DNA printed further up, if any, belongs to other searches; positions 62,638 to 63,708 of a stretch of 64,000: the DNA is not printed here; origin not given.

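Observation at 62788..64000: Start of a YqeC/FdhD molybdenum-hydroxylase cofactor-maturation cluster running off the window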

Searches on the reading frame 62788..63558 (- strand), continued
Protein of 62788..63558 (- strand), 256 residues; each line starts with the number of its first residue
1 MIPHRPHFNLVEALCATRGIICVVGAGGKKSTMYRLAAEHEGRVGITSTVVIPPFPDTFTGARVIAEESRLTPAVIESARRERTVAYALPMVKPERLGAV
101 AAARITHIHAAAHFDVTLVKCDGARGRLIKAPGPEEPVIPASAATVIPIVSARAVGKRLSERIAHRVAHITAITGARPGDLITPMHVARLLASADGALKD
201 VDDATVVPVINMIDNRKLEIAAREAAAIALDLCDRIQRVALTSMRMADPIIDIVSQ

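Call 12: find_encoding_contigs(protein=P0052, flank=10000, max_places=2)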
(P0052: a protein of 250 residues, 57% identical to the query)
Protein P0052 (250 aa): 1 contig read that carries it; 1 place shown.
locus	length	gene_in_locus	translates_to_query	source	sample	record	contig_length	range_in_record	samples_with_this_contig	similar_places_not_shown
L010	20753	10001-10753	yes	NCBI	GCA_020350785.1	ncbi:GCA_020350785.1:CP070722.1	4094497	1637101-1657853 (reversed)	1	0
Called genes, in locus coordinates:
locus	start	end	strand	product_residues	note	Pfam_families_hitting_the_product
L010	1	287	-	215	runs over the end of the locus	PF01618:MotA_ExbB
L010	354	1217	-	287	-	PF19293:CdaA_N (weak), PF02457:DAC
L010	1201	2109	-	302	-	PF00809:Pterin_bind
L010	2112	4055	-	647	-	PF06480:FtsH_ext (weak), PF07728:AAA_5 (weak), PF00004:AAA, PF17862:AAA_lid_3, PF01434:Peptidase_M41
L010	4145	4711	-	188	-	PF00156:Pribosyltran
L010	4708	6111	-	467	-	PF01171:ATP_bind_3, PF11734:TilS_C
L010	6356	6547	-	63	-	PF01165:Ribosomal_S21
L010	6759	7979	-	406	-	PF13598:DUF4139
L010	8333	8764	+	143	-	PF07963:N_methyl (weak)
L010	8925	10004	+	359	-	PF13088:BNR_2 (faint), PF15902:Sortilin-Vps10 (faint), PF25852:DUF6242_C (faint), PF02012:BNR (faint)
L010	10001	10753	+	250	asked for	PF19842:YqeC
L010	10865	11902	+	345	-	-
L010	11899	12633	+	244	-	-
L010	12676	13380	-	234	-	-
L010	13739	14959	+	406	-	PF04851:ResIII, PF00270:DEAD, PF00271:Helicase_C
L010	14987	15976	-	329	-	PF08240:ADH_N, PF00107:ADH_zinc_N, PF13602:ADH_zinc_N_2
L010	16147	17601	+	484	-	PF11849:DUF3369, PF00990:GGDEF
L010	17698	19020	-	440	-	-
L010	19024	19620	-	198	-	-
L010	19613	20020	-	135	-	PF07963:N_methyl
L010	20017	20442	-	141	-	-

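Call 19: search_solved_structures(query=window:62788-63558:-, max_evalue=10, show_alignments=2)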
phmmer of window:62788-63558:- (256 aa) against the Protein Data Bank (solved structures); distinct sequences matched with E-value up to 10: 2.
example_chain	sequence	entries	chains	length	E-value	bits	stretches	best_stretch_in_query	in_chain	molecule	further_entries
7kcp_A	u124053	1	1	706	0.55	13.7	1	42-112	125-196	Acetyl-coenzyme A synthetase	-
8ayr_A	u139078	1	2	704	0.83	13.1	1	46-106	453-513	Coagulation factor 5/8 type domain protein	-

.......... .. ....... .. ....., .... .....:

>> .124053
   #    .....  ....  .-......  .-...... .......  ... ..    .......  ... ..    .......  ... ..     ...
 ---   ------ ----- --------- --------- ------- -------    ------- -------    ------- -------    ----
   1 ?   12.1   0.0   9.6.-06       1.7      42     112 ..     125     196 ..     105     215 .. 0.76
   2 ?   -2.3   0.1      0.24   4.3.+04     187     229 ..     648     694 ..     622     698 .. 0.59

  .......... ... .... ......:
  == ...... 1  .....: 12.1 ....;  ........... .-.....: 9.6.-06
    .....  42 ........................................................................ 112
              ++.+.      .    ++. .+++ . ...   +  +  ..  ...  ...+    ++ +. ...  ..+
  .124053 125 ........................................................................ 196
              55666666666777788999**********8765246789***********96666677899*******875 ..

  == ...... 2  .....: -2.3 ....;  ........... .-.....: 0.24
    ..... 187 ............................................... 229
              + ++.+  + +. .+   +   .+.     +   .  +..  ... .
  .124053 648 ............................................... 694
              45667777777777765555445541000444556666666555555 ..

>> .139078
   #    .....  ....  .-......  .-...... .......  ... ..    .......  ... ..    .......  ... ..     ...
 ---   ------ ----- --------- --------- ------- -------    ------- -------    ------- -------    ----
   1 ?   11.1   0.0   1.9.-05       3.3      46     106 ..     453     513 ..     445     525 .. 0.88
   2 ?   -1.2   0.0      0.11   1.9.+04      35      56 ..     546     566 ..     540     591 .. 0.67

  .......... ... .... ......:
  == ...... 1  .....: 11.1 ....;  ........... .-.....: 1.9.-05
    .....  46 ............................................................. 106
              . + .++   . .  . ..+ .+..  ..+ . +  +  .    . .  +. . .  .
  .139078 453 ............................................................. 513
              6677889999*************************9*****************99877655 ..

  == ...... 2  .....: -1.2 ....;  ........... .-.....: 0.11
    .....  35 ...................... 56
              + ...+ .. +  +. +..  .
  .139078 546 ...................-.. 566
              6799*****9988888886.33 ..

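Call 20: search_solved_structures(query=L001:6528-7481:+, max_evalue=0.001, show_alignments=2)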
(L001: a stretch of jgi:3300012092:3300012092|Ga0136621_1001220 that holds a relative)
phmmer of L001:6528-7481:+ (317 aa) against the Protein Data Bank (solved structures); distinct sequences matched with E-value up to 0.001: 2.
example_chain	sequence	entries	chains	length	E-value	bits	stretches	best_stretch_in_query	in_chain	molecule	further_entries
2pw9_A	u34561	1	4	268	8.7e-26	94.1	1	62-300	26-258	Putative formate dehydrogenase accessory protein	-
4pde_A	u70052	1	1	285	6.4e-13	51.9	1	57-293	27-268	Protein FdhD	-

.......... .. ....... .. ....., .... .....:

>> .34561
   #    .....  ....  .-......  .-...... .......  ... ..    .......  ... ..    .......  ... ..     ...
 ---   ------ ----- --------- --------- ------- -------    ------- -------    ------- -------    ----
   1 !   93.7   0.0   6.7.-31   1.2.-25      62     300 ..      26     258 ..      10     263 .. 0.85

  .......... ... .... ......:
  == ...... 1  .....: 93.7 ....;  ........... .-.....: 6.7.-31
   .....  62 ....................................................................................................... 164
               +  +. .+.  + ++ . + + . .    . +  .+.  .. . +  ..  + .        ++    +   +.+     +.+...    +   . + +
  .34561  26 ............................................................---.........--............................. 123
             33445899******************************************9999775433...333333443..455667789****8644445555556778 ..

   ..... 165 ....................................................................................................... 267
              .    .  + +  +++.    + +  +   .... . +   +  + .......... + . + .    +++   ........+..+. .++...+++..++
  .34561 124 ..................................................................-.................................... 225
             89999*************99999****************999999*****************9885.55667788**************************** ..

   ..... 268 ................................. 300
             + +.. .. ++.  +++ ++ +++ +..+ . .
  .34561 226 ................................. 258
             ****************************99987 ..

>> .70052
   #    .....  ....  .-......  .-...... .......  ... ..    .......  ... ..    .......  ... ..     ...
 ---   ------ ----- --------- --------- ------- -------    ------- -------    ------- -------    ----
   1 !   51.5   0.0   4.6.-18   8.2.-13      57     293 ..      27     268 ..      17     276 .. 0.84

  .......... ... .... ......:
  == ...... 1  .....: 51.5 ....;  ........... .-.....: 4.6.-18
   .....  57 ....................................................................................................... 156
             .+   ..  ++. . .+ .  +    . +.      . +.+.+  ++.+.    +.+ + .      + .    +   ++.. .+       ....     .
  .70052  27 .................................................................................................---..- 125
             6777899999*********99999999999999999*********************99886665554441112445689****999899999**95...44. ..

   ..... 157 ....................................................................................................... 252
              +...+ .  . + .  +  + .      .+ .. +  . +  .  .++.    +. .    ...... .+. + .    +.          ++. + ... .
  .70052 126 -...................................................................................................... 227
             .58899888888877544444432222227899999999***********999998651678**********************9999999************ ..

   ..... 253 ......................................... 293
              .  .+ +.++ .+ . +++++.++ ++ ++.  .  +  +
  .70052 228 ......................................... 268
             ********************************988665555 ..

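Call 25: find_related_loci(query=A1, collection=genome_contigs, flank=10000)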
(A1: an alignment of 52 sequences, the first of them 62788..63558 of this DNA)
Query A1 (256 aa) in genome_contigs; peptide patterns used: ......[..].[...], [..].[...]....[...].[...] (x = any residue, [..] = any of these).
600 stretches matched a pattern (row limit reached: there are more); 538 encode a relative of the query (tblastn E <= 1e-3); the best 80 are kept; 80 distinct loci.
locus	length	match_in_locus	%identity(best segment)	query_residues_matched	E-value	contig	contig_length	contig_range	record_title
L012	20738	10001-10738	57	10-256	3e-82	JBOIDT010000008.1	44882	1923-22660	MAG: Gammaproteobacteria bacterium isolate SD8035_maxbin2.bin.2 NODE_14_length_44882_cov_30.964004, whole genome shotgun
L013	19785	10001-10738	56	10-256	2e-81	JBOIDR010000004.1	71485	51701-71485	MAG: Gammaproteobacteria bacterium isolate SD8036_maxbin2.bin.2 NODE_105_length_71485_cov_30.278259, whole genome shotgu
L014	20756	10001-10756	55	4-256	6e-81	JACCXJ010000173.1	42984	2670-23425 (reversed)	MAG: Gammaproteobacteria bacterium isolate MGR_bin175 SD2897-2912_k127_7501632, whole genome shotgun sequence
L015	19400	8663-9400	55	10-256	5e-80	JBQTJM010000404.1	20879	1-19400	MAG: Gammaproteobacteria bacterium isolate SAR169 c_000000137911, whole genome shotgun sequence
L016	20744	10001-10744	55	8-256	9e-79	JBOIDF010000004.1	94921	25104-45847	MAG: Gammaproteobacteria bacterium isolate SD8037_metabat2.bin.6 NODE_38_length_94921_cov_19.202260, whole genome shotgu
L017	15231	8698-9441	55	8-256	3e-78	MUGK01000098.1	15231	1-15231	MAG: Chromatiales bacterium USCg_Taylor scaffold_97, whole genome shotgun sequence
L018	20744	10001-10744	55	9-256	2e-78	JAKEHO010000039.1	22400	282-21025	MAG: Gammaproteobacteria bacterium isolate PMV_7.24 PMV_7.24.k101_255940, whole genome shotgun sequence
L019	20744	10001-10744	54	8-256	2e-77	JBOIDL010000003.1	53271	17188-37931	MAG: Gammaproteobacteria bacterium isolate SD8020_metabat2.bin.3 NODE_10_length_53271_cov_4.427254, whole genome shotgun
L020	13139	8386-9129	53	8-256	5e-77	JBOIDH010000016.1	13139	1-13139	MAG: Gammaproteobacteria bacterium isolate SD8032_metabat2.bin.28 NODE_1003_length_13139_cov_3.130725, whole genome shot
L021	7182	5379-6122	54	9-256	9e-77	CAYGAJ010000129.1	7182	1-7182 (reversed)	MAG TPA_asm: uncultured Gemmatimonadota bacterium isolate ERP108616_co2_293 genome assembly, contig: NODE_21180_length_7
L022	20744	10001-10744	54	8-256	1e-76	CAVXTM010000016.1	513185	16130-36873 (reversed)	MAG: uncultured Gammaproteobacteria bacterium isolate MFD06229.bin.1.238 genome assembly, contig: contig_6903, whole gen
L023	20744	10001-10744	54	9-256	1e-76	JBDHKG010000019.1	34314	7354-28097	MAG: Gemmatimonadota bacterium isolate BHB10-38_Bin_179 BHB10-38_Bin_179_scaffold_3878, whole genome shotgun sequence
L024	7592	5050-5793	54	8-256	9e-77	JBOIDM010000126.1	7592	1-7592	MAG: Gammaproteobacteria bacterium isolate SC-S_metawrap_bin.27 k127_3667116, whole genome shotgun sequence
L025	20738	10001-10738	54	10-255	2e-75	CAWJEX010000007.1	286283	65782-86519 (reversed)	MAG: uncultured Alphaproteobacteria bacterium isolate MFD09222.bin.1.102 genome assembly, contig: contig_137261, whole g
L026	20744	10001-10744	52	9-256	4e-75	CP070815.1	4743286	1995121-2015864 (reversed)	MAG: Gemmatimonadota bacterium isolate bin118 chromosome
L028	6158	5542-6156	57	9-214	8e-75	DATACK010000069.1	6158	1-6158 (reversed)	MAG TPA_asm: Gammaproteobacteria bacterium isolate SMAG_U6722 k141_1537718, whole genome shotgun sequence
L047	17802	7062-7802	52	9-256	3e-69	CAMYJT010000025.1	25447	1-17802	MAG: uncultured Gammaproteobacteria bacterium isolate ES_M_Gamma_066 genome assembly, contig: scaffold_1244, whole genom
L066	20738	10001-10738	48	9-254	3e-66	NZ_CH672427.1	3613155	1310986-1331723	Nitrococcus mobilis Nb-231 scf_1099646003885, whole genome shotgun sequence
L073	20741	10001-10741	50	9-256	3e-65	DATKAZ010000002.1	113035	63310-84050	MAG TPA_asm: Gammaproteobacteria bacterium isolate SMAG_U14407 k141_793419, whole genome shotgun sequence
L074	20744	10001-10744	47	9-256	4e-65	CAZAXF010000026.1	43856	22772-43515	MAG TPA_asm: uncultured Rhodanobacter sp. isolate SRP187154_co1_282 genome assembly, contig: NODE_681_length_43856_cov_4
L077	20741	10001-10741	50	9-256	7e-65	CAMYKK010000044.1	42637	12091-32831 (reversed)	MAG: uncultured Gammaproteobacteria bacterium isolate FCS_M_Gamma_075 genome assembly, contig: scaffold_1234, whole geno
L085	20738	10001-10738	43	10-256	3e-64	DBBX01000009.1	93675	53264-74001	MAG TPA_asm: Thiotrichaceae bacterium UBA973 UBA973_contig_316, whole genome shotgun sequence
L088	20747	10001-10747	50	9-256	1e-63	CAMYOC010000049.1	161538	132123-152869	MAG: uncultured Gammaproteobacteria bacterium isolate FCS_Gamma_003 genome assembly, contig: scaffold_8, whole genome sh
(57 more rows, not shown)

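Call 33: find_encoding_contigs(protein=P0106, flank=10000, max_places=1)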
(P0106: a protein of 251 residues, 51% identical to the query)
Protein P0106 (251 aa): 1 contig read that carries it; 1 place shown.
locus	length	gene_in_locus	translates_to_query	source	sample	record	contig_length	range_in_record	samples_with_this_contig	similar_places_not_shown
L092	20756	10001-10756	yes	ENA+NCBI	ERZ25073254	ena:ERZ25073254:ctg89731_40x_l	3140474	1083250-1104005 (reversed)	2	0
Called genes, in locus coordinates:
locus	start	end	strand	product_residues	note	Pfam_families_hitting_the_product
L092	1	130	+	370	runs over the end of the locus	PF08495:FIST, PF10442:FIST_C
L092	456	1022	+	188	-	-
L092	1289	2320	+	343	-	PF13581:HATPase_c_2 (weak), PF02518:HATPase_c (faint), PF14213:DUF4325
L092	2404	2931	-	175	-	PF13527:Acetyltransf_9 (weak), PF00583:Acetyltransf_1 (weak), PF13508:Acetyltransf_7 (weak)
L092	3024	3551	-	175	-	PF00857:Isochorismatase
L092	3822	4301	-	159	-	PF16702:DUF5063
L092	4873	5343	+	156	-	PF16694:Cytochrome_P460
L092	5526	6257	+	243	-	PF04851:ResIII (weak), PF00270:DEAD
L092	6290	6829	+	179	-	PF00271:Helicase_C, PF16124:RecQ_Zn_bind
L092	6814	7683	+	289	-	PF09382:RQC, PF00570:HRDC, PF14493:HTH_40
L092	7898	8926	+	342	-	PF04055:Radical_SAM, PF06463:Mob_synth_C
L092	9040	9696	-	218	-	PF12804:NTP_transf_3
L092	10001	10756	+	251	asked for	PF19842:YqeC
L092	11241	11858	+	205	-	-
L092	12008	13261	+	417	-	PF13401:AAA_22 (weak)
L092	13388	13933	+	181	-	-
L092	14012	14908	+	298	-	PF01582:TIR, PF08937:ThsB_TIR, PF13676:TIR_2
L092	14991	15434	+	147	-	-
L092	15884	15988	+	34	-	-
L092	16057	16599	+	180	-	PF06041:DUF924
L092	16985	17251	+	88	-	PF01258:zf-dskA_traR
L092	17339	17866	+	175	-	PF13279:4HBT_2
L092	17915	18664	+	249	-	PF13847:Methyltransf_31 (weak), PF08241:Methyltransf_11, PF08242:Methyltransf_12 (weak), PF13649:Methyltransf_25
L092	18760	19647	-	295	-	PF02634:FdhD-NarQ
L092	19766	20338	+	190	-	PF11749:DUF3305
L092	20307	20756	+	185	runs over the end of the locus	PF11748:DUF3306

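Call 34: find_encoding_contigs(protein=P0080, flank=10000, max_places=1)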
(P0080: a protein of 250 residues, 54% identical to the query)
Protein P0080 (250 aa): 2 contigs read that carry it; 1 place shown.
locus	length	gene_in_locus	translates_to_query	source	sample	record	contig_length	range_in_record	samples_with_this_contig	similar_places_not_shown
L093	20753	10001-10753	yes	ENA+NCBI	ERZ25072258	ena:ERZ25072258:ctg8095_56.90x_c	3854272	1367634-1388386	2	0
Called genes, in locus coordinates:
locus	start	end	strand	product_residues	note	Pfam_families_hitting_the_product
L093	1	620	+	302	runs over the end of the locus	PF05721:PhyH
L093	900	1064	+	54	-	-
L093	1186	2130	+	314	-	PF05721:PhyH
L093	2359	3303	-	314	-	PF00296:Bac_luciferase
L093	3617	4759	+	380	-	PF00296:Bac_luciferase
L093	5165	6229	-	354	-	PF00005:ABC_tran, PF13304:AAA_21 (faint)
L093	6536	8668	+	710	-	PF00528:BPD_transp_1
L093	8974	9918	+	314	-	PF04069:OpuAC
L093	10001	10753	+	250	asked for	PF19842:YqeC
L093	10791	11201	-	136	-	PF01243:PNPOx_N, PF12900:Pyridox_ox_2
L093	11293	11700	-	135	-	PF01243:PNPOx_N, PF12900:Pyridox_ox_2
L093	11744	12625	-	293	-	PF05721:PhyH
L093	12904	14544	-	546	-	PF17391:Urocanase_N, PF01175:Urocanase, PF17392:Urocanase_C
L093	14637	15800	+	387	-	PF13433:Peripla_BP_5, PF13458:Peripla_BP_6, PF01094:ANF_receptor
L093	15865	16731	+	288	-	PF02653:BPD_transp_2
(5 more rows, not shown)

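Call 35: predict_structure(alignment_id=A1)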
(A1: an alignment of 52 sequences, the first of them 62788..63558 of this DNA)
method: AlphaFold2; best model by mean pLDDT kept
length: 256 residues; sequences in the alignment: 52
mean_pLDDT: 95.4   pTM: 0.92
mean pLDDT of the five models: 95.4, 93.4, 92.1, 92.0, 86.5
residues with pLDDT >= 90: 242; 70-90: 8; 50-70: 2; < 50: 4
segments of 3 or more residues with pLDDT < 50: 1-4
pLDDT, mean of each block of 10 residues (from residue 1): 65 97 94 96 98 94 98 98 98 95 98 98 91 95 97 98 96 98 99 97 98 97 99 97 95 95
secondary structure, 60 per line:
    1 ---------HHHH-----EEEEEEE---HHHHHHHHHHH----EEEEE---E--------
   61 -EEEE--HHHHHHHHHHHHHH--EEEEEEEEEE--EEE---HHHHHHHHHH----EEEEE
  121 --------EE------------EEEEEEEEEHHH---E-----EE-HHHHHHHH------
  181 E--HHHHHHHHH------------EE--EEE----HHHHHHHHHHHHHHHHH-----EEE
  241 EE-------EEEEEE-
elements in order: H10-13 E19-25 H29-39 E44-48 E62-65 H68-81 E84-93 E96-98 H102-111 E116-120 E143-151 H167-174 H184-192 E209-211 H216-232 E238-242 E250-255
